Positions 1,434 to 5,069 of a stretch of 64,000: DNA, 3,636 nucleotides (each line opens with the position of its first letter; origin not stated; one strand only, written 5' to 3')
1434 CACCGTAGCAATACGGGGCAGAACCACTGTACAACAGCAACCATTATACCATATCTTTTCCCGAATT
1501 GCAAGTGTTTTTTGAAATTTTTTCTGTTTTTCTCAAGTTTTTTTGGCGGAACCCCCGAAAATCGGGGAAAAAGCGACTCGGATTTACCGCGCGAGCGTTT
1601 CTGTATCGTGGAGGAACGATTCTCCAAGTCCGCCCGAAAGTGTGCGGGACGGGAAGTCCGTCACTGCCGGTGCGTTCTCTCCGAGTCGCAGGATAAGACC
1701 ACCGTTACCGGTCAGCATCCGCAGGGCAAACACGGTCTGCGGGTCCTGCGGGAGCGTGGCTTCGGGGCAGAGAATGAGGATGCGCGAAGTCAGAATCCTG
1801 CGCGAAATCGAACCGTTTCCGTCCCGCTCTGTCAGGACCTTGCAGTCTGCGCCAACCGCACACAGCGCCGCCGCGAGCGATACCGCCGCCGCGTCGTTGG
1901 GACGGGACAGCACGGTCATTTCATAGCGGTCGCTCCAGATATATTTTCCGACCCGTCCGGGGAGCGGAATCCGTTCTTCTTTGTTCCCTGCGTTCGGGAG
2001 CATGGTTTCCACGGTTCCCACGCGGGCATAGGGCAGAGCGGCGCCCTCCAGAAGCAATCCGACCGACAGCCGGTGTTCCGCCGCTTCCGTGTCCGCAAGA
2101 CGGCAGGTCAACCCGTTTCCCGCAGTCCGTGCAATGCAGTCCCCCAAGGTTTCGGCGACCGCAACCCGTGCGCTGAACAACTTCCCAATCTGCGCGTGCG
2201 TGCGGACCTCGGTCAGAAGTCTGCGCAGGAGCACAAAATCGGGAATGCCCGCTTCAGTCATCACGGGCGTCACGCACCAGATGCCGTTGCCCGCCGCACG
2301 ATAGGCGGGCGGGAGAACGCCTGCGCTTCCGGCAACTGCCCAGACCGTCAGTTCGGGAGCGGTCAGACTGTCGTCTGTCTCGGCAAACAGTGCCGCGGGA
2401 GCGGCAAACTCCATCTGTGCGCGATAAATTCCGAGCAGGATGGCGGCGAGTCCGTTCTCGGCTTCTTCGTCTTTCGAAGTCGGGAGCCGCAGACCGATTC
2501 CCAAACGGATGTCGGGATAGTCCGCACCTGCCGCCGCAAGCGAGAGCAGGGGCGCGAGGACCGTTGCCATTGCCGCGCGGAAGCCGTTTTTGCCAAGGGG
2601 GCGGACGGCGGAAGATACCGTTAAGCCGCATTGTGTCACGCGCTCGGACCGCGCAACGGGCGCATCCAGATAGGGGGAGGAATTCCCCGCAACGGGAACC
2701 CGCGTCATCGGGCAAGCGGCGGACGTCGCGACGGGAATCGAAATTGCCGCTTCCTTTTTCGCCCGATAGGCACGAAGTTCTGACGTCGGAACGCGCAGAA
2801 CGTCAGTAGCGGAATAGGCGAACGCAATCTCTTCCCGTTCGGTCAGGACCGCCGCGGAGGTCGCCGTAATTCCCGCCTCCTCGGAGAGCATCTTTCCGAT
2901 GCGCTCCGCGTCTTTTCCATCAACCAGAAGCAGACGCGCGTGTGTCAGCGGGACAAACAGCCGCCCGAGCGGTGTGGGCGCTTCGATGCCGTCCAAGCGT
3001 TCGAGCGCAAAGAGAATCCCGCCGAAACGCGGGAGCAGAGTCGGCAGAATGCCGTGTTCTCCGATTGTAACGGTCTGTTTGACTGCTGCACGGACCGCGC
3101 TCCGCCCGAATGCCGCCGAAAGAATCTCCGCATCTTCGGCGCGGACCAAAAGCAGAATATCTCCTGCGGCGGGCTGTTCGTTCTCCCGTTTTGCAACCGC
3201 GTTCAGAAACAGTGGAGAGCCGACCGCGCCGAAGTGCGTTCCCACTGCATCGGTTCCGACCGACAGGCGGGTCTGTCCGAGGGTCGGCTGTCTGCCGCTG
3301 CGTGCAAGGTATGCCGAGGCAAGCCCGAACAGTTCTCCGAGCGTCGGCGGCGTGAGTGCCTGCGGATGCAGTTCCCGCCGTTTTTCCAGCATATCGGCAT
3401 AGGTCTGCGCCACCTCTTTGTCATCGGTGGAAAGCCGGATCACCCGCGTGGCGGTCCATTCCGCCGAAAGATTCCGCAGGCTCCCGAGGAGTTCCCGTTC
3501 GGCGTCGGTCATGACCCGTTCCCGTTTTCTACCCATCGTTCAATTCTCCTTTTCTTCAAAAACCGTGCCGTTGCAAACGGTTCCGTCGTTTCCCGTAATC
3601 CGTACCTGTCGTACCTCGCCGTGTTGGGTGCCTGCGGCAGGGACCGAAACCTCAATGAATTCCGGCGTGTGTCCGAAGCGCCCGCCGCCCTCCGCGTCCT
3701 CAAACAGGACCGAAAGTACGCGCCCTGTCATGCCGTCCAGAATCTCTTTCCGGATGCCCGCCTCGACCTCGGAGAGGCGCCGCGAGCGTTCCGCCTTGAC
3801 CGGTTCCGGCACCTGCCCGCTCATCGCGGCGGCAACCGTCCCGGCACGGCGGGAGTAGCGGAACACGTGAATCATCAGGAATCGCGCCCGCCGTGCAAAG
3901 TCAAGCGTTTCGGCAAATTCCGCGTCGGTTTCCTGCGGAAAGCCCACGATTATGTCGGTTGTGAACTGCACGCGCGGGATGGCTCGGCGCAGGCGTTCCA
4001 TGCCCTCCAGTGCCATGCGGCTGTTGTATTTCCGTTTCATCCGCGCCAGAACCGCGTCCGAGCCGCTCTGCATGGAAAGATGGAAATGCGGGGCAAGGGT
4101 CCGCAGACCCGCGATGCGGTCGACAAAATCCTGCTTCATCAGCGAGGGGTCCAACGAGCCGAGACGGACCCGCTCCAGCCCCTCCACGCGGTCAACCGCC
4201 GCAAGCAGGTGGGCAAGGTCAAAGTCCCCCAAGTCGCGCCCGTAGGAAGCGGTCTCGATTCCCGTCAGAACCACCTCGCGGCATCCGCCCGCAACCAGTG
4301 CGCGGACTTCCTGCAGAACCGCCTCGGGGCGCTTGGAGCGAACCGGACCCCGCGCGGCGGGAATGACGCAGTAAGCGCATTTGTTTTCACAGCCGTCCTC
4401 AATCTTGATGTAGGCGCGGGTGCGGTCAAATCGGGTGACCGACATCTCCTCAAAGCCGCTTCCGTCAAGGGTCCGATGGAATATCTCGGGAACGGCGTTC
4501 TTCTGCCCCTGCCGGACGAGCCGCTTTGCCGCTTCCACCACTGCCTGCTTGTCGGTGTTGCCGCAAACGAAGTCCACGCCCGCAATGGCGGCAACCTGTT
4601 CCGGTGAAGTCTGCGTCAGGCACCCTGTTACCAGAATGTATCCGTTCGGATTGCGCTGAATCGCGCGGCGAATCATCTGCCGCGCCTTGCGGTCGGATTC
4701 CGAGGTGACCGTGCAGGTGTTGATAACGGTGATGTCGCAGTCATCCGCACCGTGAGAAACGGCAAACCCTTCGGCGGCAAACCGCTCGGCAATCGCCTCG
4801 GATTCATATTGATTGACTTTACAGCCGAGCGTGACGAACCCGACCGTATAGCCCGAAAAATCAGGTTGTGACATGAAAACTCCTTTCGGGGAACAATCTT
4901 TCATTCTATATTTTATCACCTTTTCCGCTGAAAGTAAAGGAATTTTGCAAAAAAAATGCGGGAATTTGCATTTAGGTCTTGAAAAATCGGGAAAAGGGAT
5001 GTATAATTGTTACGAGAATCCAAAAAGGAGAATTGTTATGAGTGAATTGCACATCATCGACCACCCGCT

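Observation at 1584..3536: Open but apparently catalytically dead PurL derivative behind mtaB (candidate pseudoenzyme)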

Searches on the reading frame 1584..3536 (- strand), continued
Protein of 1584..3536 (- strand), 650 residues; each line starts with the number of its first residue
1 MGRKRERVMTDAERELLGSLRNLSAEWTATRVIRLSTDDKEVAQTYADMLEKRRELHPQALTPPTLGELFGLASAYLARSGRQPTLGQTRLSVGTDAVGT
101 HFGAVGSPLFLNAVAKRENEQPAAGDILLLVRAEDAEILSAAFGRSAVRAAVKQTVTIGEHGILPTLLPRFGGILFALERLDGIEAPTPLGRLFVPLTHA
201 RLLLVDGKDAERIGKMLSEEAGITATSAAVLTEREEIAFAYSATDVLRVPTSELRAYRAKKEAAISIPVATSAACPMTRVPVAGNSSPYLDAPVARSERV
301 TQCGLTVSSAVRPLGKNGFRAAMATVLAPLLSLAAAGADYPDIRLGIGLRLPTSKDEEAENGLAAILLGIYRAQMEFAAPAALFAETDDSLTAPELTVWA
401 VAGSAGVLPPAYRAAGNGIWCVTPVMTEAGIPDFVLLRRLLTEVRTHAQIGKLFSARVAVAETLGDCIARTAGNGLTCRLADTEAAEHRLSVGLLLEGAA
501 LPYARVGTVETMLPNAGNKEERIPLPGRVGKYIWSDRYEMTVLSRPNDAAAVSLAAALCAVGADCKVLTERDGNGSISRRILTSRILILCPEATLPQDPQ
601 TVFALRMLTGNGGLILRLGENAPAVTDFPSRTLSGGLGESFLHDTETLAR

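Call 39: find_encoding_contigs(protein=P0090, flank=6000, max_places=1)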
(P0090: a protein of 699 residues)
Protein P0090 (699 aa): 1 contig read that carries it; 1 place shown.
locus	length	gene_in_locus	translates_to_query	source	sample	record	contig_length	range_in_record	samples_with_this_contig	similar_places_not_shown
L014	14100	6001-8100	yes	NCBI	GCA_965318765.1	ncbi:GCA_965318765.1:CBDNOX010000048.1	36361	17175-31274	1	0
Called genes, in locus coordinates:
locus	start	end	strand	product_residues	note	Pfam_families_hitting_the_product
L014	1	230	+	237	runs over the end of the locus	PF02463:SMC_N (faint), PF13476:AAA_23 (weak), PF00005:ABC_tran, PF13175:AAA_15 (faint), PF13304:AAA_21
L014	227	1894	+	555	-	PF16962:ABC_export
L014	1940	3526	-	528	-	PF20154:LNT_N, PF00795:CN_hydrolase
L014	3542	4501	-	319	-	PF01479:S4 (weak), PF00849:PseudoU_synth_2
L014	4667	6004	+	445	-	PF00919:UPF0004, PF04055:Radical_SAM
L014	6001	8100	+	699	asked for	-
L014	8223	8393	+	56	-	PF00830:Ribosomal_L28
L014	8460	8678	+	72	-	PF05979:DUF896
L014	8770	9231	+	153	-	PF02367:TsaE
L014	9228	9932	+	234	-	PF00814:TsaD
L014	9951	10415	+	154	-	PF02502:LacAB_rpiB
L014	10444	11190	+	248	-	PF01128:IspD, PF12804:NTP_transf_3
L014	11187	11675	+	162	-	PF02542:YgbB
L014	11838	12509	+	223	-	PF00834:Ribul_P_3_epim, PF00215:OMPdecase (faint)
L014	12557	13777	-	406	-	PF00180:Iso_dh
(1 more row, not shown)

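Call 40: find_encoding_contigs(protein=P0179, flank=6000, max_places=1)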
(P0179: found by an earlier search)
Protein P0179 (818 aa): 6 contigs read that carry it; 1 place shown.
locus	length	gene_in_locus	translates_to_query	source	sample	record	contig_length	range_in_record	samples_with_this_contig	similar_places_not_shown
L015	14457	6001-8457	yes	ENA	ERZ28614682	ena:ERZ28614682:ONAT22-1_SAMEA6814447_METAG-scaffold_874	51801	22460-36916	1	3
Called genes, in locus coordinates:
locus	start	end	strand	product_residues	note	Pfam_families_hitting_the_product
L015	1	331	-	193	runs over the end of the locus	PF01712:dNK (faint), PF02224:Cytidylate_kin (faint), PF13189:Cytidylate_kin2, PF13207:AAA_17, PF13238:AAA_18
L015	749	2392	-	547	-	PF20154:LNT_N, PF00795:CN_hydrolase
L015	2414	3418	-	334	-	PF01479:S4, PF00849:PseudoU_synth_2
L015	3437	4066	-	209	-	PF14681:UPRTase, PF00156:Pribosyltran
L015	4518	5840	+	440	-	PF00919:UPF0004, PF04055:Radical_SAM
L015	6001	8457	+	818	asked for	-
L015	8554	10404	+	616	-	PF02518:HATPase_c, PF13589:HATPase_c_3, PF00183:HSP90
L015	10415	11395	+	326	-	PF00800:PDT (weak)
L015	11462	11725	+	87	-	PF12637:TSCPD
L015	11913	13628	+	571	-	PF02878:PGM_PMM_I, PF02879:PGM_PMM_II, PF02880:PGM_PMM_III, PF00408:PGM_PMM_IV (faint)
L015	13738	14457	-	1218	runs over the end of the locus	PF02811:PHP, PF07733:DNA_pol3_alpha, PF17657:DNA_pol3_finger, PF14579:HHH_6, PF01336:tRNA_anti-codon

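Call 41: find_encoding_contigs(protein=P0163, flank=6000, max_places=1)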
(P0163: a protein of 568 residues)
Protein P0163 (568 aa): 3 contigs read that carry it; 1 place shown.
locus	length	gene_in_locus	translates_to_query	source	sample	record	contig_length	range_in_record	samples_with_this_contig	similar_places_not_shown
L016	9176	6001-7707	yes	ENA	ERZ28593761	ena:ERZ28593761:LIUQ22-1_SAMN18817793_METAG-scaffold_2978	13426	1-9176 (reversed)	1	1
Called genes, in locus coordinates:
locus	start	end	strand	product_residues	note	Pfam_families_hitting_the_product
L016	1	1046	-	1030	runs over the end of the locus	-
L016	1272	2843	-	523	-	PF20154:LNT_N, PF00795:CN_hydrolase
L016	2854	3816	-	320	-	PF01479:S4 (weak), PF00849:PseudoU_synth_2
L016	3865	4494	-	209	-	PF14681:UPRTase, PF00156:Pribosyltran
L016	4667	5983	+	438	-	PF00919:UPF0004, PF04055:Radical_SAM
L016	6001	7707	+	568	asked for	-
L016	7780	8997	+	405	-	PF00579:tRNA-synt_1b, PF22421:SYY_C-terminal, PF01479:S4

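Call 58: find_encoding_contigs(protein=P0001, flank=3000, max_places=2)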
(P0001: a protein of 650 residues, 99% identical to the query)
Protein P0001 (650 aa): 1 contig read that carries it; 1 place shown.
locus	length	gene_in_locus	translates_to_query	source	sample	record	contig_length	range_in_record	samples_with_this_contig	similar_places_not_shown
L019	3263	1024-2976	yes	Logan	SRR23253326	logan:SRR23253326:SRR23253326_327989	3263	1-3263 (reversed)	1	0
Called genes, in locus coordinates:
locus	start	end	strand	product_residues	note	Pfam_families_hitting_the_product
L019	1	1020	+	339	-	?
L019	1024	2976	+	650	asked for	-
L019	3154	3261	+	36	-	?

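Call 59: find_encoding_contigs(protein=P0002, flank=3000, max_places=2)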
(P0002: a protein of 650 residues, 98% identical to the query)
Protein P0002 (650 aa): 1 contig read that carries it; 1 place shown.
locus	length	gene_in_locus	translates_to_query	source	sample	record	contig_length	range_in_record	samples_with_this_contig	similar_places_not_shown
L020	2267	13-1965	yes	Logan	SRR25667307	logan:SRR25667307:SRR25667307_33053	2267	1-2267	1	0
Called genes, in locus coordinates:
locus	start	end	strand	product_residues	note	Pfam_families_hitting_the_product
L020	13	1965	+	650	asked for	-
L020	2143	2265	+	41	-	?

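Call 69: find_related_loci(query=A4, collection=metagenome_contigs, flank=4000)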
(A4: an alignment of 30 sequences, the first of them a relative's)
Query A4 (713 aa) in metagenome_contigs; peptide patterns used: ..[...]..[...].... (x = any residue, [..] = any of these).
63 stretches matched a pattern; 7 encode a relative of the query (tblastn E <= 1e-3); 7 distinct loci.
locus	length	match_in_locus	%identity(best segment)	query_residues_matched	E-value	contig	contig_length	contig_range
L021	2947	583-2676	32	1-704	5e-99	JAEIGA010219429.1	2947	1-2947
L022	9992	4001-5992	34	1-670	3e-93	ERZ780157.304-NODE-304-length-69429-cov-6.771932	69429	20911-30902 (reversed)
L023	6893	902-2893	34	1-670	3e-93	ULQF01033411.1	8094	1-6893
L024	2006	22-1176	38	316-702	5e-69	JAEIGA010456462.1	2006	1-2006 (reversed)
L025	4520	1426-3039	20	12-552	7e-21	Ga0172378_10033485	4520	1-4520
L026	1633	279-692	38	14-146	3e-17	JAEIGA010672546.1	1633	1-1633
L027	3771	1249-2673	22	6-502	1e-7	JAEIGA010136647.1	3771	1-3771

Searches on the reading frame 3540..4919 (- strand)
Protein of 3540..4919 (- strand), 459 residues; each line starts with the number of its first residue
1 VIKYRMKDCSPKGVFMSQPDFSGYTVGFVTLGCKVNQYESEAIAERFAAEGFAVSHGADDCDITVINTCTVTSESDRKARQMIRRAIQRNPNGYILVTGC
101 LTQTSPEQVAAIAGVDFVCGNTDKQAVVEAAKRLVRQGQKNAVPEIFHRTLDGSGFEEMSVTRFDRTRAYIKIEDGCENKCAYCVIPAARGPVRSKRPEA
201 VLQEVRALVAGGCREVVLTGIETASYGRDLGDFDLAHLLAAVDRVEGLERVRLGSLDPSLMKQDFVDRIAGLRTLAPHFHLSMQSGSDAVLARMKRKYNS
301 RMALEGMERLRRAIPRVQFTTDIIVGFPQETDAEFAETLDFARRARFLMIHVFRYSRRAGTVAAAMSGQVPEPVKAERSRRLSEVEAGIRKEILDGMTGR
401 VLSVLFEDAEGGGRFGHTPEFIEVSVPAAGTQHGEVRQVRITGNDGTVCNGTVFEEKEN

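Call 3: search_protein_families(library=pfam, proteins=[window:3540-4919:-], max_evalue=1)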
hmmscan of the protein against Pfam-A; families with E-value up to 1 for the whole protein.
window:3540-4919:- (459 aa): 3 families
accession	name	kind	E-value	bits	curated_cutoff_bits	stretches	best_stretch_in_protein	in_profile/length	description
PF04055.27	Radical_SAM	-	5.5e-28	98.6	29.5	1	175-342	5-166/166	Radical SAM superfamily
PF00919.26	UPF0004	-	2.5e-24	85.5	27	1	26-120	2-98/98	Uncharacterized protein family UPF0004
PF02310.24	B12-binding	-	0.018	15.3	32.1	1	65-127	55-117/121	B12 binding domain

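Call 4: search_protein_families(library=ncbifam, proteins=[window:3540-4919:-], max_evalue=1)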
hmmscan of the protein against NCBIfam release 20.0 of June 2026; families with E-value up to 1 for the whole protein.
window:3540-4919:- (459 aa): 39 families (the best 25 are shown)
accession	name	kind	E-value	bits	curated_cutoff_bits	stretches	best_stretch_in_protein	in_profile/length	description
TIGR01579.1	MiaB-like-C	equivalog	1.5e-130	436.2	357.05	1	28-441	1-416/416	tRNA (N(6)-L-threonylcarbamoyladenosine(37)-C(2))-methylthiotransferase MtaB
TIGR00089.1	TIGR00089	subfamily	1.6e-122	409.4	251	1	25-445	1-423/429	MiaB/RimO family radical SAM methylthiotransferase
TIGR01574.1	miaB-methiolase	equivalog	6e-82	276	355.3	1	28-451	4-434/437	tRNA (N6-isopentenyl adenosine(37)-C2)-methylthiotransferase MiaB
TIGR01125.1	TIGR01125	equivalog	9.5e-79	265.5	356.95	1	26-412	2-383/432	30S ribosomal protein S12 methylthiotransferase RimO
TIGR01578.1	MiaB-like-B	hypoth_equivalog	3.5e-78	263.2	314.7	1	30-448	6-415/421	tRNA (N(6)-L-threonylcarbamoyladenosine(37)-C(2))-methylthiotransferase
NF010916.0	PRK14336.1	equivalog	6.3e-61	206.4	606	2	168-410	125-369/418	tRNA (N6-isopentenyl adenosine(37)-C2)-methylthiotransferase MiaB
TIGR04014.1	B12_SAM_MJ_0865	equivalog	5.5e-20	71.6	360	1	168-345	160-336/434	methyl-coenzyme M reductase glutamine C-methyltransferase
TIGR04013.1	B12_SAM_MJ_1487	hypoth_equivalog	2.4e-19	69.4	251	1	66-384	46-371/382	TIGR04013 family B12-binding domain/radical SAM domain-containing protein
TIGR04479.1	bcpD_PhpK_rSAM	subfamily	6.8e-11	41.2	600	2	281-346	347-410/504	PhpK family radical SAM P-methyltransferase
TIGR03471.1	HpnJ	equivalog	2.6e-08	33.2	577.6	3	58-132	66-138/472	hopanoid biosynthesis associated radical SAM protein HpnJ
TIGR04072.2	rSAM_ladder_B12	equivalog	2.7e-08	32.9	360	1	75-340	82-344/443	lipid biosynthesis B12-binding/radical SAM protein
TIGR00510.1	lipA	equivalog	2.9e-05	23.5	310.25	1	167-357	63-246/302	lipoyl synthase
NF045585.1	rSAM_slr0320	equivalog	3.7e-05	22.4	775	1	172-313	239-377/511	photosystem II high light acclimation radical SAM protein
TIGR04428.1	B12_rSAM_trp_MT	equivalog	4.2e-05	22.1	500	1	172-218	220-267/558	tryptophan 2-C-methyltransferase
TIGR03960.1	rSAM_fuse_unch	hypoth_equivalog_domain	9.8e-05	21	462.3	1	165-402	250-484/605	TIGR03960 family B12-binding radical SAM protein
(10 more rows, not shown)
